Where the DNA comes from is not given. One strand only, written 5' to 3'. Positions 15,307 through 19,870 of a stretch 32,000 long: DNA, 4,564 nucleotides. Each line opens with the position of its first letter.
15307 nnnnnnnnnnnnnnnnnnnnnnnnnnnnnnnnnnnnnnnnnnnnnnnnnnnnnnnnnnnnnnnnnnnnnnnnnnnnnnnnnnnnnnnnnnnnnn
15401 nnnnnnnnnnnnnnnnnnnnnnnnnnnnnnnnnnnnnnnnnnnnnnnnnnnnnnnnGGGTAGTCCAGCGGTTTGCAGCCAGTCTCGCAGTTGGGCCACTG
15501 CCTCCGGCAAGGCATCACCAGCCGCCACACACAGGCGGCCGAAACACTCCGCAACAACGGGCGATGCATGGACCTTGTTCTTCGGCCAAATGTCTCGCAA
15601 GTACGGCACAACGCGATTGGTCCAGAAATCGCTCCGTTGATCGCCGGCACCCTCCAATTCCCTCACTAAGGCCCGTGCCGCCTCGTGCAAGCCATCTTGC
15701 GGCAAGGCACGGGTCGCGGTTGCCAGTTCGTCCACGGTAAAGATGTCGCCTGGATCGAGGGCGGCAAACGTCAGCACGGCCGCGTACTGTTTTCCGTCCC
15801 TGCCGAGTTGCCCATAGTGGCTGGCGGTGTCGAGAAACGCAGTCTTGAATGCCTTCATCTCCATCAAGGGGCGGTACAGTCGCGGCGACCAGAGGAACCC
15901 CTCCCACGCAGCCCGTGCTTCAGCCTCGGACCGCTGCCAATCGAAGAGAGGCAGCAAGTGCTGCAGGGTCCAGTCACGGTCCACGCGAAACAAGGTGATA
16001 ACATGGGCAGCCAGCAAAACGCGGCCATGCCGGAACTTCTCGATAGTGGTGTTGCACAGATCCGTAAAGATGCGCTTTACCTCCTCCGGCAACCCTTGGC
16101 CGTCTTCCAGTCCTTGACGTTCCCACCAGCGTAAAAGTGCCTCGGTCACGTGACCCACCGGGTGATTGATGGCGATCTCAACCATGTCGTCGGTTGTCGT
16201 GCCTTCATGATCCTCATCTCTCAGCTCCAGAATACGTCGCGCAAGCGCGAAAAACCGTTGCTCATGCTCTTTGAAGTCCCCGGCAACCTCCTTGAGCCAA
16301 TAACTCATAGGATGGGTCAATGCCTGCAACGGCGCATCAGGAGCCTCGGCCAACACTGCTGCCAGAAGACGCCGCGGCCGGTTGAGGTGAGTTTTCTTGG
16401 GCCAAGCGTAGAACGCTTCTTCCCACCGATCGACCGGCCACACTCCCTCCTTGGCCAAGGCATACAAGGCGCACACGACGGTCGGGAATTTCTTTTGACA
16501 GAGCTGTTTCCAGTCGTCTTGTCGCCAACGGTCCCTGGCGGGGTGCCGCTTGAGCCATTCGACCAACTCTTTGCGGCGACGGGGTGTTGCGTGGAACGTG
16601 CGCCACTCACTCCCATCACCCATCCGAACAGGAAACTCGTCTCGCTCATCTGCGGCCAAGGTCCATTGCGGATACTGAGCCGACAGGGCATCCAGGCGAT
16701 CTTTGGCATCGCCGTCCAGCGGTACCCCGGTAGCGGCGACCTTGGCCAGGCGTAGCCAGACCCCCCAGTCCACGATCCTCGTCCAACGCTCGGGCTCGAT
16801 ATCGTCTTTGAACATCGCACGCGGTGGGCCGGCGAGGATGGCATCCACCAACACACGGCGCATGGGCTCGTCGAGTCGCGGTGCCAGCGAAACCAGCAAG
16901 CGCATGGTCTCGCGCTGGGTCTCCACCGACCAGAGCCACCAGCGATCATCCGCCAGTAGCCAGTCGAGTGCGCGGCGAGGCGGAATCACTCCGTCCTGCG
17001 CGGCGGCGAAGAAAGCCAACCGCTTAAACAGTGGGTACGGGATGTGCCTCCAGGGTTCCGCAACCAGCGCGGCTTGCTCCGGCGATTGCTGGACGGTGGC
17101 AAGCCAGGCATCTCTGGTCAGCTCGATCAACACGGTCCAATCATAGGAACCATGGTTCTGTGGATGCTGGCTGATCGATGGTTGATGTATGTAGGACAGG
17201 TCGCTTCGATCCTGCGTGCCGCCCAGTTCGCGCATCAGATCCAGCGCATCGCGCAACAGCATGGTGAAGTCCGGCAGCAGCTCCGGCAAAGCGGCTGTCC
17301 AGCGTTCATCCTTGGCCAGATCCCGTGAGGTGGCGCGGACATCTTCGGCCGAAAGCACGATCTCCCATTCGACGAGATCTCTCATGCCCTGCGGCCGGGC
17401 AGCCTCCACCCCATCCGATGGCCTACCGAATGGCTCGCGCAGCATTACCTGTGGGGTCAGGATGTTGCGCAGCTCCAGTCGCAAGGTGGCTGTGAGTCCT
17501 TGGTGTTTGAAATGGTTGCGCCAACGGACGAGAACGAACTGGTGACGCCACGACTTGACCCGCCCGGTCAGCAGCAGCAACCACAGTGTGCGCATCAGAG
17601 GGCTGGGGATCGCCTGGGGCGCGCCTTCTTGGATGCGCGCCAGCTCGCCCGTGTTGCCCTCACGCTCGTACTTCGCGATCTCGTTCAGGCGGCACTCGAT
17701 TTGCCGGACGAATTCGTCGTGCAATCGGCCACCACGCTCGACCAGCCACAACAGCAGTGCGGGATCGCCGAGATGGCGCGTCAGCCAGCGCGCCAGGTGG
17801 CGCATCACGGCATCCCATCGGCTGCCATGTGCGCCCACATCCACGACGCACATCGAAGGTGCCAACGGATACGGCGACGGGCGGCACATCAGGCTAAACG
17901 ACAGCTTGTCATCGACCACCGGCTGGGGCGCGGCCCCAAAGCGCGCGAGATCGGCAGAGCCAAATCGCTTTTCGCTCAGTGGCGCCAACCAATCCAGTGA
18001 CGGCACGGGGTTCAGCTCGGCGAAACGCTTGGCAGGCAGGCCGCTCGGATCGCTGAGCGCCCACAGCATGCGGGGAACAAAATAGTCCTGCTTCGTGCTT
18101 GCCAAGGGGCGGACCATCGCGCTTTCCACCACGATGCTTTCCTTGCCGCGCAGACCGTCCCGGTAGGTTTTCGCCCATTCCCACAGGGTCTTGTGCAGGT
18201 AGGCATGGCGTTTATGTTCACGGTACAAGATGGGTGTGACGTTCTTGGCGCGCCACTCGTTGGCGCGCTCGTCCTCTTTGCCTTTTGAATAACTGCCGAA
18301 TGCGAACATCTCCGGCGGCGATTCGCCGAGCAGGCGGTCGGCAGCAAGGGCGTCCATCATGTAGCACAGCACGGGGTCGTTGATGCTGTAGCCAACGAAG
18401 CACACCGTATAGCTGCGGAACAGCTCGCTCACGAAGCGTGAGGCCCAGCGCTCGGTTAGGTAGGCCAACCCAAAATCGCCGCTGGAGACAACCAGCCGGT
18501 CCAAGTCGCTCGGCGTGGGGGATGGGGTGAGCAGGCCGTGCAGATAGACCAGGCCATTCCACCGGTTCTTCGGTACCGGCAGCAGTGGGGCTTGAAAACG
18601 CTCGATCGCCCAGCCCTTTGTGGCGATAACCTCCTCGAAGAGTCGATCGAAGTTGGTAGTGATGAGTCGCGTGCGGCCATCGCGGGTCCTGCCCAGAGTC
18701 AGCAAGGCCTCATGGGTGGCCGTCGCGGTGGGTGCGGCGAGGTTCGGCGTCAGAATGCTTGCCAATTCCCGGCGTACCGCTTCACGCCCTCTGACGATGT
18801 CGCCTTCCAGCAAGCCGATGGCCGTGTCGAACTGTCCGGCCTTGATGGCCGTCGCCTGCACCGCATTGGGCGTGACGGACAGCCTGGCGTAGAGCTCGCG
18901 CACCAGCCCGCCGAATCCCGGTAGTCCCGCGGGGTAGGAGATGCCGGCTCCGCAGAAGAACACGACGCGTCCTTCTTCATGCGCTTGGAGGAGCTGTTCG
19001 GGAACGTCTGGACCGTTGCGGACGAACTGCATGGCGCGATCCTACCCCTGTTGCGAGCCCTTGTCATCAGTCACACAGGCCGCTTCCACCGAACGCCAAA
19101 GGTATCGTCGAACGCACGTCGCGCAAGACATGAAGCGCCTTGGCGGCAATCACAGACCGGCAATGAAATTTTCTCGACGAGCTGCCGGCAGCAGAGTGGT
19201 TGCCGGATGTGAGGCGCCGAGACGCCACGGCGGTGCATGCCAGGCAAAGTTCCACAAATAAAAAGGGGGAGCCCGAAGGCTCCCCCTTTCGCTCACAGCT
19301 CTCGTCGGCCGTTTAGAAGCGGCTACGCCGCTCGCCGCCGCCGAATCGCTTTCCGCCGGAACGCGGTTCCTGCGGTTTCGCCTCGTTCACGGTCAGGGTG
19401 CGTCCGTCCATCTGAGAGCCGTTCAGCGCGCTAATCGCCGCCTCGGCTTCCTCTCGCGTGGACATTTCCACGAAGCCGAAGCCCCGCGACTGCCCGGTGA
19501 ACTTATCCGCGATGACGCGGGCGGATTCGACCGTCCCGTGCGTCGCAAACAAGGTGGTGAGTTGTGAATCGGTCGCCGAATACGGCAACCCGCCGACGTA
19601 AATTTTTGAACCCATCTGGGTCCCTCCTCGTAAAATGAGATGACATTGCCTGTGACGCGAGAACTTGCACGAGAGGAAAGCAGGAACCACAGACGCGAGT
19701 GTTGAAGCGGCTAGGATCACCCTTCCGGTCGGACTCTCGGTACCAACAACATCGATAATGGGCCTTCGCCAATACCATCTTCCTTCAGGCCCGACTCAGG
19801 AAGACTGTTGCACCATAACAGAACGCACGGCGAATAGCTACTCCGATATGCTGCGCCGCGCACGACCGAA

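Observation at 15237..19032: Stand-alone giant SIR2-domain gene with the architecture of single-protein defence sirtuins and an unassigned ~900-aa sensor-like region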

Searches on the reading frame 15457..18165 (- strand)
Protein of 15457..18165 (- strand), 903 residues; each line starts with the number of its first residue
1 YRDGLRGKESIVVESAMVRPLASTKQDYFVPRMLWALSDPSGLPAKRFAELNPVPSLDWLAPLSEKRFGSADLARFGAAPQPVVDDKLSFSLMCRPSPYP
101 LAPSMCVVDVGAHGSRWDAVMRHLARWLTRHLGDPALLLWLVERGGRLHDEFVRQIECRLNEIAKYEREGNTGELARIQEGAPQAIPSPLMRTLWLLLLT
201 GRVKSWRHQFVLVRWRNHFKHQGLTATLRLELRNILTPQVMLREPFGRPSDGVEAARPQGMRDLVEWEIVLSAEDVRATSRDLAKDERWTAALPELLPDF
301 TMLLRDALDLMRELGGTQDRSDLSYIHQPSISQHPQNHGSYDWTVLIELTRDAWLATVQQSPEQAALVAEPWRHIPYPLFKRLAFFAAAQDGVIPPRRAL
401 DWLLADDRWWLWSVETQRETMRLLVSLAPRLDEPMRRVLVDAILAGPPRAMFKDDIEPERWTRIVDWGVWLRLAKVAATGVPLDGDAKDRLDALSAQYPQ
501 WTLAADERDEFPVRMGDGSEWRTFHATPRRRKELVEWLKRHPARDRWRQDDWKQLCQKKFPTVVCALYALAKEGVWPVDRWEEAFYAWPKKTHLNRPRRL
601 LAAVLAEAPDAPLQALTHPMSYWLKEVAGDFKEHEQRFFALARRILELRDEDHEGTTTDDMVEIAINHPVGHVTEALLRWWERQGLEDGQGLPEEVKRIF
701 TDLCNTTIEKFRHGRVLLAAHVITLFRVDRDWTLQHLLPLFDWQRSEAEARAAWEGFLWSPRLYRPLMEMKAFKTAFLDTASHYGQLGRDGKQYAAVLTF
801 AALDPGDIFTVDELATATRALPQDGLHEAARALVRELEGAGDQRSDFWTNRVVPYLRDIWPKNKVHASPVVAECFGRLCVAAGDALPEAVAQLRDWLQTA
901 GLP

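Call 53: predict_structure(alignment_id=A1)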
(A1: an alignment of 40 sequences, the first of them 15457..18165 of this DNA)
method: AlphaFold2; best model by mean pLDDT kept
length: 903 residues; sequences in the alignment: 40
mean_pLDDT: 65.9   pTM: 0.45
mean pLDDT of the five models: 65.9, 65.5, 65.3, 61.1, 55.8
residues with pLDDT >= 90: 74; 70-90: 366; 50-70: 240; < 50: 223
segments of 3 or more residues with pLDDT < 50: 1-117, 204-210, 243-266, 316-341, 506-527, 547-549, 591-593, 654-658, 901-903
pLDDT, mean of each block of 10 residues (from residue 1): 26 26 34 39 35 35 33 34 30 25 32 44 70 70 55 75 84 84 75 70 47 71 80 71 41 36 49 55 75 90 80 46 37 42 70 90 90 81 87 88 79 65 87 91 81 57 81 88 88 88 53 32 40 77 61 71 84 87 78 59 84 89 81 80 85 51 81 90 77 90 88 89 86 89 80 72 67 78 66 65 59 70 61 56 51 58 60 66 56 61 47
secondary structure, 60 per line:
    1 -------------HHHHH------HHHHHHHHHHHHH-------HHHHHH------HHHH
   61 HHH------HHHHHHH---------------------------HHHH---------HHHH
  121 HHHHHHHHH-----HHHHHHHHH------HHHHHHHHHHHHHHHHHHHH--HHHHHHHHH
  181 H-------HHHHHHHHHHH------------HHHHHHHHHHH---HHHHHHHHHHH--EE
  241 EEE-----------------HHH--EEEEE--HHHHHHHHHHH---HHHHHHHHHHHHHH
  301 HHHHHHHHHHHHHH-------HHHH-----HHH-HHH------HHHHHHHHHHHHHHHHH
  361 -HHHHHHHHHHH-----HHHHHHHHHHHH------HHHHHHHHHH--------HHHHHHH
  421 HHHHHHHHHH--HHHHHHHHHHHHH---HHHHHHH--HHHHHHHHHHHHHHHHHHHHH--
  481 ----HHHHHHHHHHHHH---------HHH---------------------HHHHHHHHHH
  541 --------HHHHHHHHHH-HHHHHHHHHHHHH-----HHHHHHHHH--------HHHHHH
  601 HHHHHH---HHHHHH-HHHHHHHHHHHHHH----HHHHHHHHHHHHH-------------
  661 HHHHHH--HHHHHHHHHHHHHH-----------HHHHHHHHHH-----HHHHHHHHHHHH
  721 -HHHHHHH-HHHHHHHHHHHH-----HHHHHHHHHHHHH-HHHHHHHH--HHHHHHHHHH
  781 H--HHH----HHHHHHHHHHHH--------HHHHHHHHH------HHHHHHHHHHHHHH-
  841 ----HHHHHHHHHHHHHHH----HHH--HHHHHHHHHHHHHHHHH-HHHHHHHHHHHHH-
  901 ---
elements in order (helices of 4 or more, strands of 3 or more residues): H14-18 H25-37 H45-50 H57-63 H70-76 H104-107 H117-129 H135-143 H150-169 H172-181 H189-199 H212-222 H226-236 E239-243 E266-270 H273-283 H287-314 H322-325 H344-360 H362-372 H378-389 H396-405 H414-430 H433-445 H449-455 H458-478 H485-497 H531-540 H549-558 H560-572 H578-586 H595-606 H610-615 H617-630 H635-647 H661-666 H669-682 H694-703 H709-720 H722-728 H730-741 H747-759 H761-768 H771-781 H791-802 H811-819 H826-839 H845-859 H869-885 H887-899

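Call 56: fold_search(model_id=the predicted structure, library=pdb)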
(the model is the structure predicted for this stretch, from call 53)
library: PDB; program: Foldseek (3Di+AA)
matches with E <= 10: 826; with E <= 0.001: 1
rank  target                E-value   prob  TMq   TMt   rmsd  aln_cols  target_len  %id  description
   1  9m1j_D                6.6e-04  0.99  0.17  0.14  23.3       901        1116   14  Cryo-EM structure of the TBC-DE-Arl2-beta-tubulin complex (released 2025-10-22)
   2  6igx_D                1.3e-03  0.98  0.15  0.17  25.5       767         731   12  Crystal structure of human CAP-G in complex with CAP-H (released 2019-03-13)
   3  7rdr_A                2.4e-03  0.84  0.09  0.13  21.7       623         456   12  Circular tandem repeat protein with novel repeat topology and enhanced subunit contact surfaces (released 2021-09-01)
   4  6qx9_B1               2.5e-03  0.99  0.18  0.19  23.4       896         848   12  Structure of a human fully-assembled precatalytic spliceosome (pre-B complex). (released 2019-04-17)
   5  7dvq_1                2.8e-03  0.97  0.17  0.16  29.1       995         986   13  Cryo-EM Structure of the Activated Human Minor Spliceosome (minor Bact Complex) (released 2021-03-31)
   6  8qo9_B1               2.8e-03  0.96  0.16  0.16  28.0       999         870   11  Cryo-EM structure of a human spliceosomal B complex protomer (released 2024-01-24)
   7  8y7e_1                3.0e-03  0.97  0.17  0.16  29.1       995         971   13  Cryo-EM Structure of the human minor pre-B complex (pre-precatalytic spliceosome) U12 snRNP part (released 2024-03-13)
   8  8ga7                  3.5e-03  0.38  0.06  0.09  28.3       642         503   11  Geometrically programmable nanomaterial construction using regularized protein building blocks (released 2024-03-13)
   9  5o9z_v                3.8e-03  0.99  0.18  0.19  19.8       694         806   10  Cryo-EM structure of a pre-catalytic human spliceosome primed for activation (B complex) (released 2017-08-16)
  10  4c0p_A                3.9e-03  0.95  0.17  0.17  25.2      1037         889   12  Unliganded Transportin 3 (released 2014-01-22)
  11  6igx_B                4.1e-03  0.93  0.14  0.16  25.8       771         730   12  Crystal structure of human CAP-G in complex with CAP-H (released 2019-03-13)
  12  9m1m_D                4.7e-03  0.93  0.15  0.13  23.8       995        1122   12  Cryo-EM structure of the TBC-DEC-Arl2-alpha-beta-tubulin complex with GDP-AlFx (released 2025-10-22)
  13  6ef4                  5.1e-03  1.00  0.21  0.29  17.1       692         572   12  Crystal structure of mouse PP2A Aalpha P179R mutant (released 2019-06-26)
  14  2jkr_B                5.3e-03  0.99  0.18  0.24  23.7       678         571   12  AP2 CLATHRIN ADAPTOR CORE with Dileucine peptide RM(phosphoS)QIKRLLSE (released 2008-10-28)
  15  9qx0_B                5.5e-03  0.87  0.15  0.13  35.3       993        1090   12  Cryo-EM structure of the human UBR4/KCMF1/CALM1 complex (C-term focused refinement) (released 2025-09-03)
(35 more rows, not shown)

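Call 57: search_protein_representatives(protein=window:15457-18165:-)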
Query: 903 residues. Proteins with E-value up to 0.001 (for the whole library): 2569; up to 1e-10: 1645; up to 1e-30: 773. The best 150 are listed.
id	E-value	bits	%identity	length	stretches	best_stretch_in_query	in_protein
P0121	0.0e+00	1014.6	52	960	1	11-899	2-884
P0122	2.2e-283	959.0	51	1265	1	1-899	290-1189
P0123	3.8e-264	895.4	60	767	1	212-900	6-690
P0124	3.7e-254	862.3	54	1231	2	122-898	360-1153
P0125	8.7e-253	857.8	51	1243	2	104-898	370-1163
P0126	1.7e-248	843.6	50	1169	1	4-899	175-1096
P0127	3.3e-248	842.7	49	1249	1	1-899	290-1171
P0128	6.8e-244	828.4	49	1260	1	6-898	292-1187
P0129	9.1e-244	828.0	46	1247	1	1-900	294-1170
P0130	1.8e-236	803.8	82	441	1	346-785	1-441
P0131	4.7e-236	802.4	48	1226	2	1-462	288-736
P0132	8.3e-236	801.6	47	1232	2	102-899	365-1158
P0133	1.6e-235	800.7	46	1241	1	1-897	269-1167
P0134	7.6e-235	798.4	47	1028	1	1-899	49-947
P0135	2.4e-233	793.5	44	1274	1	1-899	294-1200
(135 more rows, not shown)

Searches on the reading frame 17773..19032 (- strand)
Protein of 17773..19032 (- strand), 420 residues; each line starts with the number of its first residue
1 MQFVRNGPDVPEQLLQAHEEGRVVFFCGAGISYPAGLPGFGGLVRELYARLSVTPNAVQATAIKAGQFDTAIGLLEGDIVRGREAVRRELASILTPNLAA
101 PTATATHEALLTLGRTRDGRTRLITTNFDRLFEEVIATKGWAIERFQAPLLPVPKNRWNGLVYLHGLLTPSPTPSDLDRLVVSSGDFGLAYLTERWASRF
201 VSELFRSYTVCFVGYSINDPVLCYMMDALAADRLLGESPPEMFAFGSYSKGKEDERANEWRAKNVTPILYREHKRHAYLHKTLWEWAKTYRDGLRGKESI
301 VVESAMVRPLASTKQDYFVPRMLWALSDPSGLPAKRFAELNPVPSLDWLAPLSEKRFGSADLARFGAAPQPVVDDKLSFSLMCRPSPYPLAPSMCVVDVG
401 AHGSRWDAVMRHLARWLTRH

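Call 71: predict_structure(alignment_id=A2)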
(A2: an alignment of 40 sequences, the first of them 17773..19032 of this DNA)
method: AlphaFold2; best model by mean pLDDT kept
length: 420 residues; sequences in the alignment: 40
mean_pLDDT: 45.1   pTM: 0.42
mean pLDDT of the five models: 45.1, 43.9, 41.3, 41.1, 36.6
residues with pLDDT >= 90: 0; 70-90: 53; 50-70: 93; < 50: 274
segments of 3 or more residues with pLDDT < 50: 1-7, 28-39, 96-201, 274-420
pLDDT, mean of each block of 10 residues (from residue 1): 44 66 53 41 71 81 62 58 60 51 43 44 38 37 26 26 28 32 30 37 59 62 59 61 77 83 79 47 41 29 26 28 33 31 28 28 31 27 26 30 43 39
secondary structure, 60 per line:
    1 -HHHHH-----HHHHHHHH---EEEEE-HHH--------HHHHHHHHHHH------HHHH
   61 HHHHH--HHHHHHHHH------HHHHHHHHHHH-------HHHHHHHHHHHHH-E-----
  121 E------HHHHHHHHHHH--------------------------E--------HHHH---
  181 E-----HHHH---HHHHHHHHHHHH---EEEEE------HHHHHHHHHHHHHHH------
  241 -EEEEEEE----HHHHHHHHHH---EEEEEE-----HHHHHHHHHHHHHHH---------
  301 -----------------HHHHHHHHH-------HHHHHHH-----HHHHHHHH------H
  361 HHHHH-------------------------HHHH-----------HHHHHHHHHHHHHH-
elements in order: H2-6 H12-19 E23-27 H40-50 H57-65 H68-76 H83-93 H101-113 H128-138 H174-177 H187-190 H194-205 E209-213 H220-234 E242-248 H253-262 E266-271 H277-291 H318-326 H334-340 H346-353 H360-365 H391-394 H406-419

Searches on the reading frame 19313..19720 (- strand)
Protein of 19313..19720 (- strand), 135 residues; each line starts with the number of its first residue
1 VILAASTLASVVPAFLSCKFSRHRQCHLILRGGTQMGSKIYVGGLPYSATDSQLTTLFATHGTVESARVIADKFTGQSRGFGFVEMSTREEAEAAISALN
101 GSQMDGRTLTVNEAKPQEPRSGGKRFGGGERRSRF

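Call 3: search_protein_families(library=pfam, proteins=[window:19313-19720:-], max_evalue=0.01)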
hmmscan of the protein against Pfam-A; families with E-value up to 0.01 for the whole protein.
window:19313-19720:- (135 aa): 2 families
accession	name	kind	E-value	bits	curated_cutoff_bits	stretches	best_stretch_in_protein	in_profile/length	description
PF00076.28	RRM_1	-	1.8e-23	82.6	20.7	1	40-109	1-69/70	RNA recognition motif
PF13893.12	RRM_5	-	0.0016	18.5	27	1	40-118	29-103/125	RNA recognition motif. (a.k.a. RRM, RBD, or RNP domain)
